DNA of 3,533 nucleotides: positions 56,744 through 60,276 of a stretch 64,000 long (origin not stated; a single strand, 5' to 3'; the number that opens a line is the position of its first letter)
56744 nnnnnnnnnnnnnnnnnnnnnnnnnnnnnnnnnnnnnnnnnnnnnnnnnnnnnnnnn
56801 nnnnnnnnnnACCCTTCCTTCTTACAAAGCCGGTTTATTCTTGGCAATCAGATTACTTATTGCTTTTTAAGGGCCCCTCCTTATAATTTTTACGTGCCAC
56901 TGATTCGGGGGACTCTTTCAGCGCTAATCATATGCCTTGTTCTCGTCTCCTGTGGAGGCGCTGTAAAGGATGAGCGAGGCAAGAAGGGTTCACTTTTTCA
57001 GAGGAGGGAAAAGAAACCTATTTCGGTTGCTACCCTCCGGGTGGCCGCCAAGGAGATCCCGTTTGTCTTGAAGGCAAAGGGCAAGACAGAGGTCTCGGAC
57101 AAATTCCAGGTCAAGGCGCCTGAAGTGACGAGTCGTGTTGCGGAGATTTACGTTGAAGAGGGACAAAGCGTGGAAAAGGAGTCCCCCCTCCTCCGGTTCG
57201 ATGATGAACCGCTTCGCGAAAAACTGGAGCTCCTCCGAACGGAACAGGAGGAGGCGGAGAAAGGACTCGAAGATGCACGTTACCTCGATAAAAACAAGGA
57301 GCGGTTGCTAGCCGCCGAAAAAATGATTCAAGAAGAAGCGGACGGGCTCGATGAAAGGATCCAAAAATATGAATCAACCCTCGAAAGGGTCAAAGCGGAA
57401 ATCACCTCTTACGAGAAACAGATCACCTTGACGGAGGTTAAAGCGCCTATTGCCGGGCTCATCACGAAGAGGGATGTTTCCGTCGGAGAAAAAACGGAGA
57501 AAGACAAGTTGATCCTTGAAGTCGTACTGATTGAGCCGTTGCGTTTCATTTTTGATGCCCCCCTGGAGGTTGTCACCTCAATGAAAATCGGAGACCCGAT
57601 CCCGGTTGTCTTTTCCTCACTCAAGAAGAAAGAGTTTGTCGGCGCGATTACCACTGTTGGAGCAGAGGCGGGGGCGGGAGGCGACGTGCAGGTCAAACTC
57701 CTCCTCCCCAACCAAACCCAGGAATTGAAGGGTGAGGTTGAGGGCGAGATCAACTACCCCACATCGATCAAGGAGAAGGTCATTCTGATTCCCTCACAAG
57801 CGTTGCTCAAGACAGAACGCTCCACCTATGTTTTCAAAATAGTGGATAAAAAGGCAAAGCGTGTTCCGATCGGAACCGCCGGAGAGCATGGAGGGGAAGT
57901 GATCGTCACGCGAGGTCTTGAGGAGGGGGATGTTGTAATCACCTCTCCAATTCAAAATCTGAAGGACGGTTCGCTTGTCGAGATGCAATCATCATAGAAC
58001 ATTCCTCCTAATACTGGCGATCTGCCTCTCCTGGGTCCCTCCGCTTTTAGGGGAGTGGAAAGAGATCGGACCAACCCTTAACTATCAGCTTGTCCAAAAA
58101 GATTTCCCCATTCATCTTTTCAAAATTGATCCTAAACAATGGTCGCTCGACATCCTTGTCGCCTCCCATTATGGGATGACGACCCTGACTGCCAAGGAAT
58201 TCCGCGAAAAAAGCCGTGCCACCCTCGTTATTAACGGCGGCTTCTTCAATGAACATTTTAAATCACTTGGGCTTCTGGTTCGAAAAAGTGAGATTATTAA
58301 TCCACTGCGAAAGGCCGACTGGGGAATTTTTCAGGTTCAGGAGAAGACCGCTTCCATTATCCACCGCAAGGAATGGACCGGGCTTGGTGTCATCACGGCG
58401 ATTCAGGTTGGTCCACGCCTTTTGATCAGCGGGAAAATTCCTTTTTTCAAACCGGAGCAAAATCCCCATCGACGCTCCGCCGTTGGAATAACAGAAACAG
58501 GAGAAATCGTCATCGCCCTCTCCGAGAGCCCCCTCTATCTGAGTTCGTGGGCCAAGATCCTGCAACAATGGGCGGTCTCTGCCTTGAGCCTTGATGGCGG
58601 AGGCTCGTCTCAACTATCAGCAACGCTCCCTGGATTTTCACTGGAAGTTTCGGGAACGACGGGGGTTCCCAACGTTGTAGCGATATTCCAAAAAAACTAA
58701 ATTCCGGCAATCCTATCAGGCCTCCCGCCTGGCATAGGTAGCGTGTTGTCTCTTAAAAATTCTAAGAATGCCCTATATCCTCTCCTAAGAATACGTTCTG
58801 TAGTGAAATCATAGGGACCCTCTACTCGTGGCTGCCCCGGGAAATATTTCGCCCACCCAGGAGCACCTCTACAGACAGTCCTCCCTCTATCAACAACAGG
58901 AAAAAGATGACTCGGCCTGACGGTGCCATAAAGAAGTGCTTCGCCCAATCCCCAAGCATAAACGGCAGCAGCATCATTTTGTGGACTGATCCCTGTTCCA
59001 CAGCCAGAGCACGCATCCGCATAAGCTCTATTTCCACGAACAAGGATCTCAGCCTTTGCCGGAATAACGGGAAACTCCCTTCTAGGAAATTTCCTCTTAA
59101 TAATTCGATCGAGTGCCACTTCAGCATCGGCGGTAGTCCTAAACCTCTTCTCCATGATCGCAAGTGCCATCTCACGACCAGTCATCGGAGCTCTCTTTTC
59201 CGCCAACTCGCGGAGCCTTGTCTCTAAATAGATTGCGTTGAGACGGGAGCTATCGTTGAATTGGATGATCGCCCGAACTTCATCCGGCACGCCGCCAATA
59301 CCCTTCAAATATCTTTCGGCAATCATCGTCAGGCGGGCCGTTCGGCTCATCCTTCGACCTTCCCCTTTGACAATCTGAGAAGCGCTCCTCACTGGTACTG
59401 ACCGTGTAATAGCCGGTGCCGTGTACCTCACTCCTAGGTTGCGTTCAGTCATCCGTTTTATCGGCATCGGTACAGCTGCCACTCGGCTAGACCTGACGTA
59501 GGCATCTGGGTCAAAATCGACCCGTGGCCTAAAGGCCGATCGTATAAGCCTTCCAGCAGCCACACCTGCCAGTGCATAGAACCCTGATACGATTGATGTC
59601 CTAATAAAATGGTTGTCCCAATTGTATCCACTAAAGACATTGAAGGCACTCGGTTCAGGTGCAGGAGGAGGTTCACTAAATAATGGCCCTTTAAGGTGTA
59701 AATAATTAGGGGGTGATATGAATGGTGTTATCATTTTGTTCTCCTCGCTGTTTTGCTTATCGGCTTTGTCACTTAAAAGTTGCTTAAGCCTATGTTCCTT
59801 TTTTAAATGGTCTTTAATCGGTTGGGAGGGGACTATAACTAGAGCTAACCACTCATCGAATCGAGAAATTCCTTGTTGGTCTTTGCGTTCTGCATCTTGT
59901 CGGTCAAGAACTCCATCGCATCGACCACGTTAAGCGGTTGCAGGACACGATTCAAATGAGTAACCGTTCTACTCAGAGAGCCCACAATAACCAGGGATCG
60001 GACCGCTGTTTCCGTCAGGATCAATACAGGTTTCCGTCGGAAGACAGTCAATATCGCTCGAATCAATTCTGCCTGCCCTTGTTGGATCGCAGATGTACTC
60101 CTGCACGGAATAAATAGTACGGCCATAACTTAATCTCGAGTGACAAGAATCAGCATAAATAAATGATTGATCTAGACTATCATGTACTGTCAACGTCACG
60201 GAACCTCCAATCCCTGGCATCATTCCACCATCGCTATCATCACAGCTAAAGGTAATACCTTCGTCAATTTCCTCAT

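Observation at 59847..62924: AT-rich single-gene islet inserted into the 3' end of rho, bounded by 100-bp perfect direct repeats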

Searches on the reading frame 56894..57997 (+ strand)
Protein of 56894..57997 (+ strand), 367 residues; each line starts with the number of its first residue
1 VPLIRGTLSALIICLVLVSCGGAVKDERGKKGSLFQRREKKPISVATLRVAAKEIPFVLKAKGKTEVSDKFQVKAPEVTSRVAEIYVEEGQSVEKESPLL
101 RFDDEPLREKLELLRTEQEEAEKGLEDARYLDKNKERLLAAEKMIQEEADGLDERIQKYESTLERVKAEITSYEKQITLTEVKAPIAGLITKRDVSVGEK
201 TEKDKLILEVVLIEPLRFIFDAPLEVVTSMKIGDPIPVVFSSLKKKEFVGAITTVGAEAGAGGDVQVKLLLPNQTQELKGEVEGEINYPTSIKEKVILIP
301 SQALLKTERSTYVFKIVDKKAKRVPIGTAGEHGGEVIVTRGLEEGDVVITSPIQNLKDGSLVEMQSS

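Call 6: search_protein_families(library=pfam, proteins=[window:56894-57997:+], max_evalue=0.01)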
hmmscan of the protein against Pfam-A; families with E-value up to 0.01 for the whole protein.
window:56894-57997:+ (367 aa): 4 families
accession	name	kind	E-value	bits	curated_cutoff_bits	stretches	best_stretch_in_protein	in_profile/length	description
PF16576.10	HlyD_D23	-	2.1e-12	47.2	30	1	70-280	18-210/214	Barrel-sandwich domain of CusB or HlyD membrane-fusion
PF13437.12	HlyD_3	-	1.2e-06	29.7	22.2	1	182-274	2-96/106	HlyD family secretion protein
PF00364.28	Biotin_lipoyl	-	0.0013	19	22.1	0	72-100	2-34/73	Biotin-requiring enzyme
PF00261.25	Tropomyosin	-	0.0094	15.8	38.6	0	107-177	4-71/242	Tropomyosin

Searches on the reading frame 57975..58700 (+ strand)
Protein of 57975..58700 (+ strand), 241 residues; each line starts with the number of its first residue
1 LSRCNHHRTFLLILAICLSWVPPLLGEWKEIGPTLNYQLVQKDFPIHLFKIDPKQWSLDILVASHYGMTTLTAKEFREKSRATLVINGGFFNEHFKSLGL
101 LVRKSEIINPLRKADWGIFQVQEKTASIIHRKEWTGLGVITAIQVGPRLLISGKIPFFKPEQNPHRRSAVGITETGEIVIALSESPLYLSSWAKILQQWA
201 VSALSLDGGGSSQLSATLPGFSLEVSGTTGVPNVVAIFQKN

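Call 6: search_protein_families(library=pfam, proteins=[window:57975-58700:+], max_evalue=0.01)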
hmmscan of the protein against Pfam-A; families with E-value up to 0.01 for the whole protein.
window:57975-58700:+ (241 aa): 1 family
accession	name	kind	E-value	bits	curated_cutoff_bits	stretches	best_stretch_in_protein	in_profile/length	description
PF09992.14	NAGPA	-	4.8e-22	79.4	25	1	81-237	2-168/169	Phosphodiester glycosidase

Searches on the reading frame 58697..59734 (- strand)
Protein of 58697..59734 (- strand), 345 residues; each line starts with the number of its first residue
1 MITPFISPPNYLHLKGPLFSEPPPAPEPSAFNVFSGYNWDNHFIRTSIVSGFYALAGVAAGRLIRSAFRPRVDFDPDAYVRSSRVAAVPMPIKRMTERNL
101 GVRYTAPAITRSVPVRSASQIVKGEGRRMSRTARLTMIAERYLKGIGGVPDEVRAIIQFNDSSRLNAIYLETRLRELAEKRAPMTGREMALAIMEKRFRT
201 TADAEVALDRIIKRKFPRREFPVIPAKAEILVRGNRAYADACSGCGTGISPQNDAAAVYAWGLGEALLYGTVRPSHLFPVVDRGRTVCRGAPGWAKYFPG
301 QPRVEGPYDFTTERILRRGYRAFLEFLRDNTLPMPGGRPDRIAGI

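Call 6: search_protein_families(library=pfam, proteins=[window:58697-59734:-], max_evalue=0.01)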
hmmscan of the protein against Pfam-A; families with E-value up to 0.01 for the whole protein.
window:58697-59734:- (345 aa): 0 families

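Call 9: find_encoding_contigs(protein=window:58697-59734:-, flank=10000, max_places=10)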
Protein window:58697-59734:- (345 aa): 1 contig read that carries it; 1 place shown.
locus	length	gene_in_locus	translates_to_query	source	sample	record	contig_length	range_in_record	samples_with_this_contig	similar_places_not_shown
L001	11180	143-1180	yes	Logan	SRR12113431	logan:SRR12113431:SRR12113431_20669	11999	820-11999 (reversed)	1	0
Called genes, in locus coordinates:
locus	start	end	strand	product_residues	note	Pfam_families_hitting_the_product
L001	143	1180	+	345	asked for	-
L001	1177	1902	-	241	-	PF09992:NAGPA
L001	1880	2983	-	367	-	PF25917:BSH_RND (weak), PF25973:BSH_CzcB (weak), PF25984:BSH_YknX (weak), PF25967:RND-MFP_C (weak), PF25989:YknX_C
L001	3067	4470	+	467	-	PF28494:GlyRS_ins_1 (faint), PF00587:tRNA-synt_2b (faint), PF03129:HGTP_anticodon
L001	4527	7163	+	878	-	PF01326:PPDK_N, PF00391:PEP-utilizers, PF02896:PEP-utilizers_C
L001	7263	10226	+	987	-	PF02463:SMC_N, PF13175:AAA_15, PF13304:AAA_21 (weak), PF13476:AAA_23, PF06470:SMC_hinge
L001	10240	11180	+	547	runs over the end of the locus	PF02690:Na_Pi_cotrans, PF01895:PhoU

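Call 22: find_related_loci(query=window:58697-59734:-, collection=genome_contigs, flank=10000)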
Query window:58697-59734:- (345 aa) in genome_contigs; peptide patterns used: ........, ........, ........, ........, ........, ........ (x = any residue, [..] = any of these).
71 stretches matched a pattern, but none encodes a relative of the query by tblastn (E <= 1e-3).

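Call 47: search_protein_families(library=ncbifam, proteins=[window:58697-59734:-], max_evalue=0.01)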
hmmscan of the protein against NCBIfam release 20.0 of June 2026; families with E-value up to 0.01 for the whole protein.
window:58697-59734:- (345 aa): 0 families
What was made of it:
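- On Site-specific integrative element (tyrosine/serine-recombinase island, ICE, IME, prophage): The islet has a single ORF with no recombinase domain (calls 6, 47).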

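Call 70: find_homologous_proteins(query=window:58697-59734:-, max_evalue=0.001)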
Query window:58697-59734:- (345 aa): 1 proteins with E <= 0.001 among 7227 candidates.
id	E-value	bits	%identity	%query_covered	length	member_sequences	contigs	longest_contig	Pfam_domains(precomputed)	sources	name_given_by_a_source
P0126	4.7e-140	485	100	63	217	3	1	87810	-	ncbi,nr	ncbi:MAG: hypothetical protein HYT77_09285 [Deltaproteobacteria bacterium]|nr:hypothetical protein [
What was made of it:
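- Tried and rejected: 345-aa ORF: no homologue exists outside its own cluster (call 70), and there was no hit in species-representative genomes (call 22).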

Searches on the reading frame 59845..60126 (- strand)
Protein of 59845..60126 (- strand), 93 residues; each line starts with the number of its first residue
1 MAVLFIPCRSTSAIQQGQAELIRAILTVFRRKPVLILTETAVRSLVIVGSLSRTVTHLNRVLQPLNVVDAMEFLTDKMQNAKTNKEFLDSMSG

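Call 6: search_protein_families(library=pfam, proteins=[window:59845-60126:-], max_evalue=0.01)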
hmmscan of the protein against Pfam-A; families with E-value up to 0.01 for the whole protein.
window:59845-60126:- (93 aa): 0 families

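Call 39: list_cluster_members(proteins=[L003:2196-3746:+, L002:1841-3391:+, L003:1045-2094:-, window:59845-60126:-])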
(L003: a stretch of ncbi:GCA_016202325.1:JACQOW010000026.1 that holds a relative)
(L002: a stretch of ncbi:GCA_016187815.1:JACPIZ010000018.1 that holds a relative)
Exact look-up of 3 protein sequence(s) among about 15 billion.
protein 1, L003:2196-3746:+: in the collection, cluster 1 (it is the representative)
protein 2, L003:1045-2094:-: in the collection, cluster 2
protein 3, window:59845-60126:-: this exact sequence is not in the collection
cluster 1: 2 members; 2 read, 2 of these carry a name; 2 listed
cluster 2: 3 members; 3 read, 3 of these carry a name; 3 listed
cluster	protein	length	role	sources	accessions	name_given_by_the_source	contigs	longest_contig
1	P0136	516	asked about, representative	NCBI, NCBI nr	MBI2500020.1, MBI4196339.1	MAG: methylmalonyl-CoA carboxyltransferase [Deltaproteobacteria bacterium] | methylmalonyl-CoA carboxyltransferase [Deltaproteobacteria bacterium]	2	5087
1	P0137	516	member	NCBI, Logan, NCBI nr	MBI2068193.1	MAG: methylmalonyl-CoA carboxyltransferase [Deltaproteobacteria bacterium] | methylmalonyl-CoA carboxyltransferase [Deltaproteobacteria bacterium]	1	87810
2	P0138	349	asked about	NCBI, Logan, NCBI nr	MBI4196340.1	MAG: histidinol-phosphate transaminase [Deltaproteobacteria bacterium] | histidinol-phosphate transaminase [Deltaproteobacteria bacterium]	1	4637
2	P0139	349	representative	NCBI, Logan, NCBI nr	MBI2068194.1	MAG: histidinol-phosphate transaminase [Deltaproteobacteria bacterium] | histidinol-phosphate transaminase [Deltaproteobacteria bacterium]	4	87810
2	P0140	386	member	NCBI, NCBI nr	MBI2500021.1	MAG: histidinol-phosphate aminotransferase family protein [Deltaproteobacteria bacterium] | histidinol-phosphate aminotransferase family protein [Deltaproteobacteria bacterium]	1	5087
